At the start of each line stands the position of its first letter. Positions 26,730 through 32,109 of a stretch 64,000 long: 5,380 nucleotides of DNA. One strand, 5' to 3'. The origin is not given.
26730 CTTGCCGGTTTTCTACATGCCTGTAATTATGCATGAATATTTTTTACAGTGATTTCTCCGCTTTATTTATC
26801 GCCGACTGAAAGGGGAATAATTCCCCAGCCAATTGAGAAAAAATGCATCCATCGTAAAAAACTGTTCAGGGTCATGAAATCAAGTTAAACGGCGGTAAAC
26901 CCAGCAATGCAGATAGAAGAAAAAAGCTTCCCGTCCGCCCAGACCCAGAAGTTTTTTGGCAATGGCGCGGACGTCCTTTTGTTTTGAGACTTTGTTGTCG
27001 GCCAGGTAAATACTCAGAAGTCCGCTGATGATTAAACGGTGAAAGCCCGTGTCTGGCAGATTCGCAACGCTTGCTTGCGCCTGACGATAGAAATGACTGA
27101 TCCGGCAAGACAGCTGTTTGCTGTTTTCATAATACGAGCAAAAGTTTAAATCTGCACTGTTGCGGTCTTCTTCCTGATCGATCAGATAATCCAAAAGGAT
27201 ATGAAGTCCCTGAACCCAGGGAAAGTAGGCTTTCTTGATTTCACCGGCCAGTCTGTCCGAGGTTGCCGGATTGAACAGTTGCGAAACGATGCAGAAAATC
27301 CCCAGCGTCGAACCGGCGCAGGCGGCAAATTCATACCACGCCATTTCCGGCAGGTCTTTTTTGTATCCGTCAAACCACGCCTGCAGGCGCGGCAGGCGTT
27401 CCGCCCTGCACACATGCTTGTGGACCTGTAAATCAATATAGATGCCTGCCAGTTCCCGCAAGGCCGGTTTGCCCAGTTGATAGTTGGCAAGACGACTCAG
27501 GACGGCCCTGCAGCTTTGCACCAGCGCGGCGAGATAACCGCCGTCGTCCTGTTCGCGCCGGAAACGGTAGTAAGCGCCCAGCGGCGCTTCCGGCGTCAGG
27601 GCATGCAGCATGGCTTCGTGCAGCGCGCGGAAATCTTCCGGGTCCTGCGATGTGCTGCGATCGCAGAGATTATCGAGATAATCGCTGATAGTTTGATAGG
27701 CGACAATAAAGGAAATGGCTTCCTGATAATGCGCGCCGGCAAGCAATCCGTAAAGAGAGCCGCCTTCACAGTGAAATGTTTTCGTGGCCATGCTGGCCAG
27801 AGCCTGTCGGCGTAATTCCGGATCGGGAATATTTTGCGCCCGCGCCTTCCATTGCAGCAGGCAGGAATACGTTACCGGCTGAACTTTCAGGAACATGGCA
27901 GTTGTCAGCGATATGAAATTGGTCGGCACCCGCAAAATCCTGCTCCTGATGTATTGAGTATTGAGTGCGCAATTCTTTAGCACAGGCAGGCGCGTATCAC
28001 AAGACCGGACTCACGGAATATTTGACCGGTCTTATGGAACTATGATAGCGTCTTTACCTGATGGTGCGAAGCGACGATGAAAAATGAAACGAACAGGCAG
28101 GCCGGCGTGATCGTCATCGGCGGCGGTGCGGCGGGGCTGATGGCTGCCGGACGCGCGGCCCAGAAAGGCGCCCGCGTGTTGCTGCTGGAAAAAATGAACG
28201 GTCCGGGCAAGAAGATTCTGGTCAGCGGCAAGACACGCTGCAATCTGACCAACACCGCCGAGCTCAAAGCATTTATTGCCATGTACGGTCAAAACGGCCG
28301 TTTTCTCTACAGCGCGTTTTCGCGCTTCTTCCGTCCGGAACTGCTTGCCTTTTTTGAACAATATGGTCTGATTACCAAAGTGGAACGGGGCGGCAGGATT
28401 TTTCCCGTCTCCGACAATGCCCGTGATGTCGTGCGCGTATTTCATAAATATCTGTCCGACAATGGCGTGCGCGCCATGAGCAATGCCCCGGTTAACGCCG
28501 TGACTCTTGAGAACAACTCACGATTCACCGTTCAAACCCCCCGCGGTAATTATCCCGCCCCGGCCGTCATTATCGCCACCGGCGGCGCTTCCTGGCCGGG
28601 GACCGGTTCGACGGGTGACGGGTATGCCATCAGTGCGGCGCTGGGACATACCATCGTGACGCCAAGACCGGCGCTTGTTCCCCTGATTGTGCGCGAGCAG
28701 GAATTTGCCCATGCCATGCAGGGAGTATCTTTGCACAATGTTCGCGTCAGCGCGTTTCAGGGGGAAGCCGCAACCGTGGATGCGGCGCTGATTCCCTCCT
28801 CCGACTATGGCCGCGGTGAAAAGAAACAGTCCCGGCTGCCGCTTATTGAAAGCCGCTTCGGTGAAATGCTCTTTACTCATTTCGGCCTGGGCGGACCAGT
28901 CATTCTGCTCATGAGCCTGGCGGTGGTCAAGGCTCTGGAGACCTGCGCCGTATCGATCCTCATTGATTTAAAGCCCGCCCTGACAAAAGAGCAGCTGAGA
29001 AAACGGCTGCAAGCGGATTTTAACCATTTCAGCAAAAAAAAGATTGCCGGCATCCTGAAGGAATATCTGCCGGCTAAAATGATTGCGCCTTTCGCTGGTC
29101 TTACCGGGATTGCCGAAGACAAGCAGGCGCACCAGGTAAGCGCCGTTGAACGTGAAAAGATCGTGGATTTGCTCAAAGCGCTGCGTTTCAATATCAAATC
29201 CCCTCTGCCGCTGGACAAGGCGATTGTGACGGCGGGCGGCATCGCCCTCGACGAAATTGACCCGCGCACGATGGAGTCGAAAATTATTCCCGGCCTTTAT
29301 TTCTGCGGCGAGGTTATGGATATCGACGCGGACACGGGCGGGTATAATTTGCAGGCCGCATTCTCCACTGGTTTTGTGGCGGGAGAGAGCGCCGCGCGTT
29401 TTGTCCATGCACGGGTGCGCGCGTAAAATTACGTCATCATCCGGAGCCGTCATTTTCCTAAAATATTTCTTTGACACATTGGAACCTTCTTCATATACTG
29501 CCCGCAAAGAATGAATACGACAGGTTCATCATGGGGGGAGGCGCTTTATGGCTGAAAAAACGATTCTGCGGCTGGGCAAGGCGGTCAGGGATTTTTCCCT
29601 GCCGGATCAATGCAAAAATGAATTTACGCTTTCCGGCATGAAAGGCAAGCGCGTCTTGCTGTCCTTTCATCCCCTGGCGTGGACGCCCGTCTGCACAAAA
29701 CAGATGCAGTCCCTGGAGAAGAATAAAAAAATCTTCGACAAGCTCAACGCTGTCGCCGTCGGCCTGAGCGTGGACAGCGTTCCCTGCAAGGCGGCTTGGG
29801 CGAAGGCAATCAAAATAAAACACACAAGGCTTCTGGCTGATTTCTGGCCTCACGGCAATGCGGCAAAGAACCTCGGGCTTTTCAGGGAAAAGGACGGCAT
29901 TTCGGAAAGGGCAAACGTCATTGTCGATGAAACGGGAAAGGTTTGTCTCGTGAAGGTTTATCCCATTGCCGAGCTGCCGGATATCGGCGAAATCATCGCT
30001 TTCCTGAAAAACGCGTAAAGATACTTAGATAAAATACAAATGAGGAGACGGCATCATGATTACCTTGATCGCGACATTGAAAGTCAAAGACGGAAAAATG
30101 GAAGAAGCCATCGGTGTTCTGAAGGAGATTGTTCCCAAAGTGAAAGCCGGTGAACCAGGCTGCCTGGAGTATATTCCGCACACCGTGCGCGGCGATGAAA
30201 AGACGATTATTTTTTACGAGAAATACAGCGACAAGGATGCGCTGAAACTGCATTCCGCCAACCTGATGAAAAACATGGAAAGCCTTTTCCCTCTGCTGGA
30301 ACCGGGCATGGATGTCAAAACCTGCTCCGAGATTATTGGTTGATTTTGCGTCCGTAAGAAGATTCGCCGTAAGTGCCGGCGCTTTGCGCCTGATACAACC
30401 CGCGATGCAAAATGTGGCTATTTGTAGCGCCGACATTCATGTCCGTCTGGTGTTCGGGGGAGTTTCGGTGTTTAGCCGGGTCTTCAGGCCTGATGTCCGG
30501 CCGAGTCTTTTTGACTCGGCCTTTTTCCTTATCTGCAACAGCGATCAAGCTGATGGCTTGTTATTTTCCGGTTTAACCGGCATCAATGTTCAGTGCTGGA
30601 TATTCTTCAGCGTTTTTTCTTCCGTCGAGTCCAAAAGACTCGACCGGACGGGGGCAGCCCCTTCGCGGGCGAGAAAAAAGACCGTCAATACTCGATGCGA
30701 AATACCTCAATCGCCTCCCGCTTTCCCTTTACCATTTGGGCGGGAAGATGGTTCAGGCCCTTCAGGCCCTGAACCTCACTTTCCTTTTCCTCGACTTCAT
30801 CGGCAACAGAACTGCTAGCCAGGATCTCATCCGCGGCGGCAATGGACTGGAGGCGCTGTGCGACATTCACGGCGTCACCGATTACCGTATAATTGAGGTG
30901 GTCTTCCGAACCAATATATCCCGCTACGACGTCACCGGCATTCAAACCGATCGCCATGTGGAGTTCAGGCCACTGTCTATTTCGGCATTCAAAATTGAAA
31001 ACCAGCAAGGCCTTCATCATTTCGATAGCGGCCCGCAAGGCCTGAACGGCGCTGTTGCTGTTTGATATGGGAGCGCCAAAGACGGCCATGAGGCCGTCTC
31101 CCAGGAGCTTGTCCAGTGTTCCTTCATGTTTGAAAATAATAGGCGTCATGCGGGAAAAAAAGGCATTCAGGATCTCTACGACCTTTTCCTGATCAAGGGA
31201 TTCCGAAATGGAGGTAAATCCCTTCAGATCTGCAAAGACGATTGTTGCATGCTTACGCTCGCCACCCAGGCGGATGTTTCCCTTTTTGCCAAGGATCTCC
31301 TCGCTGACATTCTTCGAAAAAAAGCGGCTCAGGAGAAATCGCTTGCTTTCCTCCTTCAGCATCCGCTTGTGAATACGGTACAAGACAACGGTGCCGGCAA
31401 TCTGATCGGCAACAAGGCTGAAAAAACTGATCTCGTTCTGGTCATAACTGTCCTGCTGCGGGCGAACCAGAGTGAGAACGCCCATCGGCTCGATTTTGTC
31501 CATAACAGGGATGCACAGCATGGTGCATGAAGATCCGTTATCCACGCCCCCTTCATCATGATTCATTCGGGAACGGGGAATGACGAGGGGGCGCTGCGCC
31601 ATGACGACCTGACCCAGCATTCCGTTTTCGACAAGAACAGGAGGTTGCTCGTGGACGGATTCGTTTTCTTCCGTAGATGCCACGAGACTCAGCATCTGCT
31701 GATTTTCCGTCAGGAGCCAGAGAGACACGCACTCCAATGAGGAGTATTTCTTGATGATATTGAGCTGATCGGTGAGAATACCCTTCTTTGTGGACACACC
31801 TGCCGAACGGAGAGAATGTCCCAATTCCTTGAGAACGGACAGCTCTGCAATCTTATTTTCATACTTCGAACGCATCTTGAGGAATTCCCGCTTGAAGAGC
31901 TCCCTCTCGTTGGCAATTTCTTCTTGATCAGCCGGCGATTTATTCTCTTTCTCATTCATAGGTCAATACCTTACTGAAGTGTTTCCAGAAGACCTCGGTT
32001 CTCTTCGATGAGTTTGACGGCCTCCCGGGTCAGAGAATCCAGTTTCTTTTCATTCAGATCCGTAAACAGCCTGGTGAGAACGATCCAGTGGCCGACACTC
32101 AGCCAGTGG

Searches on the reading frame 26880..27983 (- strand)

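Call 100: search_protein_families(library=pfam, proteins=[window:26880-27983:-], max_evalue=0.00001)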
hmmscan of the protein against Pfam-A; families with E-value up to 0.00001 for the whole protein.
window:26880-27983:- (367 aa): 1 family
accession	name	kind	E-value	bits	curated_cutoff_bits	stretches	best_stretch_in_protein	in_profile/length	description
PF10776.14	DUF2600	-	2.9e-141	470.5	25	1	37-364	2-328/328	Protein of unknown function (DUF2600)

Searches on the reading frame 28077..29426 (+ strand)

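Call 100: search_protein_families(library=pfam, proteins=[window:28077-29426:+], max_evalue=0.00001)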
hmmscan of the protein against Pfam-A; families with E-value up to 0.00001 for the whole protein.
window:28077-29426:+ (449 aa): 10 families
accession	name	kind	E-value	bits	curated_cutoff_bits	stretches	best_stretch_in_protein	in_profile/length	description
PF03486.20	HI0933_like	-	7.5e-87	291.2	50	1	11-437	3-243/244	HI0933-like protein Rossmann domain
PF22780.1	HI0933_like_1st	-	2.1e-34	119.2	27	1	258-384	37-165/165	HI0933-like protein barrel and H2TH domain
PF01266.30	DAO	-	4.3e-12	46.7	27.9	0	11-44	2-35/353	FAD dependent oxidoreductase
PF00890.30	FAD_binding_2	-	4.7e-10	39.7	20.4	1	11-42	2-33/414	FAD binding domain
PF13738.12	Pyr_redox_3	-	8.7e-10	38.8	30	0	119-171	84-135/305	Pyridine nucleotide-disulphide oxidoreductase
PF01134.28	GIDA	-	1.8e-09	37.6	22.1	0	11-40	2-29/391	Glucose inhibited division protein A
PF12831.13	FAD_oxidored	-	4.2e-09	36.6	27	1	11-170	2-146/416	FAD dependent oxidoreductase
PF07992.20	Pyr_redox_2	-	8.6e-09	35.7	26.1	1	11-171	3-110/291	Pyridine nucleotide-disulphide oxidoreductase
PF00070.33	Pyr_redox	-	1.2e-06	29.4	22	0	11-43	2-34/82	Pyridine nucleotide-disulphide oxidoreductase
PF13450.12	NAD_binding_8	-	1.5e-06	28.9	21.9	1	13-44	1-32/68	NAD(P)-binding Rossmann-like domain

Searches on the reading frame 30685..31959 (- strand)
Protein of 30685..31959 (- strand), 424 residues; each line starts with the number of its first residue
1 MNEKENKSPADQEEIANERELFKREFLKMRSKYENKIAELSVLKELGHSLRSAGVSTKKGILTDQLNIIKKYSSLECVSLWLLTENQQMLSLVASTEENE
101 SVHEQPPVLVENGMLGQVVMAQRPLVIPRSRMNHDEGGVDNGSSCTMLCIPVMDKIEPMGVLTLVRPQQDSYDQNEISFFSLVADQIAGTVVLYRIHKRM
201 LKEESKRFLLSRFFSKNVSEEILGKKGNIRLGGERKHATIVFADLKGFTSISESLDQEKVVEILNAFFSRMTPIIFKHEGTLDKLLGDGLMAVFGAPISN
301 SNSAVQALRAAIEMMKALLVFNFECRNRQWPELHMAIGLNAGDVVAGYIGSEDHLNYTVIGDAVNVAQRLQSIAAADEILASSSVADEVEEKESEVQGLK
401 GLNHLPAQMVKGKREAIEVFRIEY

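Call 100: search_protein_families(library=pfam, proteins=[window:30685-31959:-], max_evalue=0.00001)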
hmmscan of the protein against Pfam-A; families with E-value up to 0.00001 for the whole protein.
window:30685-31959:- (424 aa): 3 families
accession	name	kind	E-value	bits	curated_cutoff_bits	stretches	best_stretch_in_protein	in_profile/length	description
PF00211.25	Guanylate_cyc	-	2.2e-25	89.7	21.9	1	236-398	7-164/183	Adenylate and Guanylate cyclase catalytic domain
PF13185.12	GAF_2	-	3e-12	47.3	28.6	1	69-188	15-132/136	GAF domain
PF01590.32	GAF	-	1.2e-10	42.4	22.4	1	65-189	9-131/133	GAF domain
